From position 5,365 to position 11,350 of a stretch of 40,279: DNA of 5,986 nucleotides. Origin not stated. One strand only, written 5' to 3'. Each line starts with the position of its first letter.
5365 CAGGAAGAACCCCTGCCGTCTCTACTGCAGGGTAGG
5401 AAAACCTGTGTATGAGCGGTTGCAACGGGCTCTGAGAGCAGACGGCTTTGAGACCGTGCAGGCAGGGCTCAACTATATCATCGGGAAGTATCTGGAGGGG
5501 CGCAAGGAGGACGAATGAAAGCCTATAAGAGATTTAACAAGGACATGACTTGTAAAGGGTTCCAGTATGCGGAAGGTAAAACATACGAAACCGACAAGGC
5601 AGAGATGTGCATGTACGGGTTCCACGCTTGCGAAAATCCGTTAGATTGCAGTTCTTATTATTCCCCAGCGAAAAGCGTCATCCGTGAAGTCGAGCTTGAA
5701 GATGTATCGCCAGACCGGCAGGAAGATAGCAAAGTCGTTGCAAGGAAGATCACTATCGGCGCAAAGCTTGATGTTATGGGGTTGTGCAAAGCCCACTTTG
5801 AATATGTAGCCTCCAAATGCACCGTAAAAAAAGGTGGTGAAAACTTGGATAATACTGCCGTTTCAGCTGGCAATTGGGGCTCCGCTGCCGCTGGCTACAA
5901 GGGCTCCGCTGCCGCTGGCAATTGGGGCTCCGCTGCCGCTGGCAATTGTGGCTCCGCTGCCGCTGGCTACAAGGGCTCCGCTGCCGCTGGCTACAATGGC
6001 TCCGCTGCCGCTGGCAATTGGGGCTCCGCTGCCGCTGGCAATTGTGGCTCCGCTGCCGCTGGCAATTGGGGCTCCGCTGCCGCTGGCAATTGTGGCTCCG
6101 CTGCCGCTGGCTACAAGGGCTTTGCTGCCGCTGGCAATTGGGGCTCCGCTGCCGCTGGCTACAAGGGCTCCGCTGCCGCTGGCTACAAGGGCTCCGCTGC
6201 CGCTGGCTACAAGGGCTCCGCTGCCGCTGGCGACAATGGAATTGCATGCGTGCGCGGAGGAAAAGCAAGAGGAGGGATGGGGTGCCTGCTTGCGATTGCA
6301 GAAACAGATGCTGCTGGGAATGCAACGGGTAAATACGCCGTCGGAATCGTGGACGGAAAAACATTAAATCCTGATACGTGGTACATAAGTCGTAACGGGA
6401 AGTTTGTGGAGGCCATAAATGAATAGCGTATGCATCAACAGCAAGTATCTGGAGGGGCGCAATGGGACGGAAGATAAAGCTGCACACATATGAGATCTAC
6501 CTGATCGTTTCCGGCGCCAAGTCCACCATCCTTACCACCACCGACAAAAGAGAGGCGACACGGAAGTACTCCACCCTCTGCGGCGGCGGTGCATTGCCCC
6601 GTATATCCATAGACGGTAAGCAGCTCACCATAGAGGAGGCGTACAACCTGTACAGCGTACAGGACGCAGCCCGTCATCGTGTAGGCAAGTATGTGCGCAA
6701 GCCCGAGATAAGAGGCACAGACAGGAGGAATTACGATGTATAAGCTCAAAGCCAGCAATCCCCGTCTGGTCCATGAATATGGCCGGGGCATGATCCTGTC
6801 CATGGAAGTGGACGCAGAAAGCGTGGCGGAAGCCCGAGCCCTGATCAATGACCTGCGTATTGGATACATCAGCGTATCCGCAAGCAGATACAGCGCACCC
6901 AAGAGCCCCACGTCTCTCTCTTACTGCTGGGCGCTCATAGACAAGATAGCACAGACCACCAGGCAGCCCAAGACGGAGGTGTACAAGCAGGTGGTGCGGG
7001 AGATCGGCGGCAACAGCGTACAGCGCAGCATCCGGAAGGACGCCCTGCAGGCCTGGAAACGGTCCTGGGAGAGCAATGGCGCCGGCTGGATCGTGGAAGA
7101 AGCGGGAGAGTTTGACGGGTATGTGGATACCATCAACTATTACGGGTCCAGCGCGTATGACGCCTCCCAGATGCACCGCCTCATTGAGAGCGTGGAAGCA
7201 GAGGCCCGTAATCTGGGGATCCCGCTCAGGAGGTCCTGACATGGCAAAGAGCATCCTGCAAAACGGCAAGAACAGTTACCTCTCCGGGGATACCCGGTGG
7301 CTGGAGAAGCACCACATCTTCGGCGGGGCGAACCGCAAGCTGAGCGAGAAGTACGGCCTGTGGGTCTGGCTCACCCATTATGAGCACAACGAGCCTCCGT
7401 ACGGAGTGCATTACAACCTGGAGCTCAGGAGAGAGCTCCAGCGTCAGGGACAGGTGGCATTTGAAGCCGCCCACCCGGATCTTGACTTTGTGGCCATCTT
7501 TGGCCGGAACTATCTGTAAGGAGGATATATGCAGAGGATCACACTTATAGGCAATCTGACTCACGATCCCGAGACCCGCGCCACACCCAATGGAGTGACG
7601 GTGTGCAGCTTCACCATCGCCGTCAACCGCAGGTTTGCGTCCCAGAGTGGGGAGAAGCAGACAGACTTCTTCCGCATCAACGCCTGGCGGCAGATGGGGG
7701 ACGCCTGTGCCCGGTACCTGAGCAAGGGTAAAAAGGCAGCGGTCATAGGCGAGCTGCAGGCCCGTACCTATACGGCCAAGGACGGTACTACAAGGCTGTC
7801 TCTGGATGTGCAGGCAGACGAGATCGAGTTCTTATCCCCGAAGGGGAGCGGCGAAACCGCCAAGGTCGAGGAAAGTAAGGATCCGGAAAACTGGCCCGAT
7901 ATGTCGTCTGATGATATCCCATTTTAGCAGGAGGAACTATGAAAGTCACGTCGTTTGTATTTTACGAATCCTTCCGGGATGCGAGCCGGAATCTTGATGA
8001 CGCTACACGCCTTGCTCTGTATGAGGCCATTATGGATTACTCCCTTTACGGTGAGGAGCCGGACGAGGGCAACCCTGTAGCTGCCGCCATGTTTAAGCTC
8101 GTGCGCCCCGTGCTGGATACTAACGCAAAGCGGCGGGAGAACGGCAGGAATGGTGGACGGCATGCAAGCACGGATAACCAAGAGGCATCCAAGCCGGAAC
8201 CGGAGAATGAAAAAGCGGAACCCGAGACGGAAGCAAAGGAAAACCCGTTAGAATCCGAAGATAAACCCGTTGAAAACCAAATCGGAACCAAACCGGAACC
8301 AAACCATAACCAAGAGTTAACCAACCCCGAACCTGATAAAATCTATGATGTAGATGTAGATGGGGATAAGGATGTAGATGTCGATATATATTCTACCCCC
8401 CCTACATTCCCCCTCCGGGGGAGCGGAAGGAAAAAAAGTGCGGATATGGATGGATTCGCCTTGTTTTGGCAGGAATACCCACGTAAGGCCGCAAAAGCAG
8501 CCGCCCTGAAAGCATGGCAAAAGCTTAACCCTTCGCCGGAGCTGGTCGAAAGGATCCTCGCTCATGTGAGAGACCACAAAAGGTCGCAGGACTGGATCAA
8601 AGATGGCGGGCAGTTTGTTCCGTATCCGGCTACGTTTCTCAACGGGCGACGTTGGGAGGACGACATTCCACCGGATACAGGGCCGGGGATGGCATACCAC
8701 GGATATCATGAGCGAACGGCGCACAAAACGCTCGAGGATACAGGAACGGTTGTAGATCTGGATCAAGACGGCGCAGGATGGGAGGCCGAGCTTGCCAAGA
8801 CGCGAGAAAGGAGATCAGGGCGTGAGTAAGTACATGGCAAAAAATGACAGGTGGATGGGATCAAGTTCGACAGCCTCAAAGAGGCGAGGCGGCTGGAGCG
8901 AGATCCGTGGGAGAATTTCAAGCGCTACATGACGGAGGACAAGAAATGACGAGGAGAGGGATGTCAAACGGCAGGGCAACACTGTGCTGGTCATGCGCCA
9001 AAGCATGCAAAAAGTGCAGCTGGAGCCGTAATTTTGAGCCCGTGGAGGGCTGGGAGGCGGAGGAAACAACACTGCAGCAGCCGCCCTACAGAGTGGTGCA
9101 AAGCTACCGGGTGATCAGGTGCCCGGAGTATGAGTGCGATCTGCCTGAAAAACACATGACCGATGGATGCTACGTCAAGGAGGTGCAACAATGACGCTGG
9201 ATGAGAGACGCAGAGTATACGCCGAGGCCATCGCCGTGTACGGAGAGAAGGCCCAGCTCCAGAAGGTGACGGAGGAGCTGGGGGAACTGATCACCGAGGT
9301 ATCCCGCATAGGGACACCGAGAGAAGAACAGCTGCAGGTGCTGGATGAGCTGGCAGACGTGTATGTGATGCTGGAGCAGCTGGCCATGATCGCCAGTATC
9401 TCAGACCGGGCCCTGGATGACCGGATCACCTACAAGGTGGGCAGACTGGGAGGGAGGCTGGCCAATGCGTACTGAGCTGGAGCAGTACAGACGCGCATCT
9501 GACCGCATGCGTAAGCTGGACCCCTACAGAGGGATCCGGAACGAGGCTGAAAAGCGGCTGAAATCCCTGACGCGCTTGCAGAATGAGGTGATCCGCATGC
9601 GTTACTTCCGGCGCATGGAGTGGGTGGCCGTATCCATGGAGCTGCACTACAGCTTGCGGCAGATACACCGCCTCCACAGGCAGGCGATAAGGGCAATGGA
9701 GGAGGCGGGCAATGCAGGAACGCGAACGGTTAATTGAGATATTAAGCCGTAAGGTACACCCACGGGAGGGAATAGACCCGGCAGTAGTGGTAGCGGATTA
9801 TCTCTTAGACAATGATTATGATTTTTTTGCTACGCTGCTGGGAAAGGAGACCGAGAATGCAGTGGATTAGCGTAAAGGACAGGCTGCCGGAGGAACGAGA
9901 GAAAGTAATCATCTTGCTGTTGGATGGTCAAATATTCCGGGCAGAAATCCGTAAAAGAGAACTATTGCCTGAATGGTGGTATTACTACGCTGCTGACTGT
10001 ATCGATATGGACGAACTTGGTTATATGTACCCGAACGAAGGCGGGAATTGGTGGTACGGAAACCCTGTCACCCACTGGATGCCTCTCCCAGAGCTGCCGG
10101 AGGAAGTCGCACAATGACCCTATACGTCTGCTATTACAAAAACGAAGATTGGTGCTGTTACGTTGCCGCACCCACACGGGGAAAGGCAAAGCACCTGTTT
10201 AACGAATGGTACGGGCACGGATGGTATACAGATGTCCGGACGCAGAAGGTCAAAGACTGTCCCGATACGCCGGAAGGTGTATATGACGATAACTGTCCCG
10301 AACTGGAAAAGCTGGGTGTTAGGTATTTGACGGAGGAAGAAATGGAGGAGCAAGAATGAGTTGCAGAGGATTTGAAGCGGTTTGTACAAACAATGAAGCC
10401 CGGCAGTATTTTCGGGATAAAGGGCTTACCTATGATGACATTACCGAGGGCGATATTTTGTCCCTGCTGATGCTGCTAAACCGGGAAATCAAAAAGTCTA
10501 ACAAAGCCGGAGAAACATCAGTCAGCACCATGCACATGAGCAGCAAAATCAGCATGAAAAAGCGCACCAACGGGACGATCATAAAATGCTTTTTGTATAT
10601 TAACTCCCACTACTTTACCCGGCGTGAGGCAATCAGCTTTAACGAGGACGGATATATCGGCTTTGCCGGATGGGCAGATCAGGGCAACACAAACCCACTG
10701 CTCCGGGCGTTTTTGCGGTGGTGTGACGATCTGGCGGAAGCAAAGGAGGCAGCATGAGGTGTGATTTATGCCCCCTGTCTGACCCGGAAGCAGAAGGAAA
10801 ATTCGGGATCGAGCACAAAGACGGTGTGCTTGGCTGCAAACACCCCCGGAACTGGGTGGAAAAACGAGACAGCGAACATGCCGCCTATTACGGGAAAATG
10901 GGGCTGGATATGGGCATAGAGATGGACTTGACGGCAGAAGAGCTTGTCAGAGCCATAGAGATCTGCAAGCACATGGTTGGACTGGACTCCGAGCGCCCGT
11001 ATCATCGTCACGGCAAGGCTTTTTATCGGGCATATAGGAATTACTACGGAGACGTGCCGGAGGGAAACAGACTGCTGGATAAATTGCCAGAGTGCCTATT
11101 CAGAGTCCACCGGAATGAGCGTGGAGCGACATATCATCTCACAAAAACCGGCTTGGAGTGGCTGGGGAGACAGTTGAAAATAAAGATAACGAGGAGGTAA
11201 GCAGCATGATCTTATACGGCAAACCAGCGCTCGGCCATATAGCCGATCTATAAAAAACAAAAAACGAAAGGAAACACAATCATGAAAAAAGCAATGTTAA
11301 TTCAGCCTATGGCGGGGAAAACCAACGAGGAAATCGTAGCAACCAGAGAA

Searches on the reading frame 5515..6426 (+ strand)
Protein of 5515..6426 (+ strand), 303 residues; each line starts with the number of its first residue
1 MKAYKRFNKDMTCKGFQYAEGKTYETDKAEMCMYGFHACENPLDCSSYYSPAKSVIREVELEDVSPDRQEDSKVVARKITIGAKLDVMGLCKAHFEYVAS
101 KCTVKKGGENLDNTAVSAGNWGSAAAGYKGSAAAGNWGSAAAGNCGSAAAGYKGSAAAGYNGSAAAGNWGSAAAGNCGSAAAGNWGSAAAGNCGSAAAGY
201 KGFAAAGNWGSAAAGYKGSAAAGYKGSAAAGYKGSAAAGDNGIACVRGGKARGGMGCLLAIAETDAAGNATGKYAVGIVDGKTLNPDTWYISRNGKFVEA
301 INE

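Call 73: search_protein_families(library=padloc, proteins=[window:5515-6426:+], max_evalue=0.01)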
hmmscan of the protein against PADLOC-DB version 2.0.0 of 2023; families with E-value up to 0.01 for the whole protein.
window:5515-6426:+ (303 aa): 0 families

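Call 74: search_protein_families(library=pfam, proteins=[window:5515-6426:+], max_evalue=0.001)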
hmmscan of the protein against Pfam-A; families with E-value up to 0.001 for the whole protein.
window:5515-6426:+ (303 aa): 1 family
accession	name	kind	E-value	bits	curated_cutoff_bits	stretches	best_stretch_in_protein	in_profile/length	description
PF24703.2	DUF7666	-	4.6e-29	101.2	27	1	1-92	1-94/95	Domain of unknown function (DUF7666)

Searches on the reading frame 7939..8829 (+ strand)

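Call 73: search_protein_families(library=padloc, proteins=[window:7939-8829:+], max_evalue=0.01)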
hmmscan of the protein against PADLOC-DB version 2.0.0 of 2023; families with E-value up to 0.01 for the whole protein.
window:7939-8829:+ (296 aa): 0 families

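Call 74: search_protein_families(library=pfam, proteins=[window:7939-8829:+], max_evalue=0.001)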
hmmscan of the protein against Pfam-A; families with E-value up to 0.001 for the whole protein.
window:7939-8829:+ (296 aa): 1 family
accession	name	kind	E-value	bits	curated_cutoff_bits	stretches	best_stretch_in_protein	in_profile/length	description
PF19808.4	DUF6291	-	1.2e-17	64.3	27.2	1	5-77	1-72/79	Family of unknown function (DUF6291)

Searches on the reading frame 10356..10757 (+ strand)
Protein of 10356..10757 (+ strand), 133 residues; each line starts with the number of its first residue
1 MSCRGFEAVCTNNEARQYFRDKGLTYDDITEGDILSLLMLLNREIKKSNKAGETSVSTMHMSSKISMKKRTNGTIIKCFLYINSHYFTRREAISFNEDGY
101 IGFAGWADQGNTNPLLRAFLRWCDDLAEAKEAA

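Call 11: search_protein_families(library=pfam, proteins=[window:10356-10757:+], max_evalue=0.01)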
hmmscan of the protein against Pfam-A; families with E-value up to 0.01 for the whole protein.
window:10356-10757:+ (133 aa): 0 families

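Call 12: search_protein_families(library=phrogs, proteins=[window:10356-10757:+], max_evalue=0.001)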
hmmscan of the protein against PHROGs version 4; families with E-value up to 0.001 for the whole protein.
window:10356-10757:+ (133 aa): 1 family
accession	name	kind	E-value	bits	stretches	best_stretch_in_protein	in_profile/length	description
phrog_24658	-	unknown function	1e-33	117.2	1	10-128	4-122/126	-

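Call 73: search_protein_families(library=padloc, proteins=[window:10356-10757:+], max_evalue=0.01)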
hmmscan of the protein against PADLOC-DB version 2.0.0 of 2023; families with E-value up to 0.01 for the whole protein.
window:10356-10757:+ (133 aa): 0 families

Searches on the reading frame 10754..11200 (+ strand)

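Call 11: search_protein_families(library=pfam, proteins=[window:10754-11200:+], max_evalue=0.01)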
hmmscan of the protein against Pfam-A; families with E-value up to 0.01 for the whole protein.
window:10754-11200:+ (148 aa): 0 families

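Call 12: search_protein_families(library=phrogs, proteins=[window:10754-11200:+], max_evalue=0.001)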
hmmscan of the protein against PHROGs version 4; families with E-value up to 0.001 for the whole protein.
window:10754-11200:+ (148 aa): 1 family
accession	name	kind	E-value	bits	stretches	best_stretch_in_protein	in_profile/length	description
phrog_13561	-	unknown function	0.00022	22.1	1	67-144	11-86/92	-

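Call 73: search_protein_families(library=padloc, proteins=[window:10754-11200:+], max_evalue=0.01)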
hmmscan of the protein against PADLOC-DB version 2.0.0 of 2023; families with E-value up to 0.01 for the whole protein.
window:10754-11200:+ (148 aa): 0 families
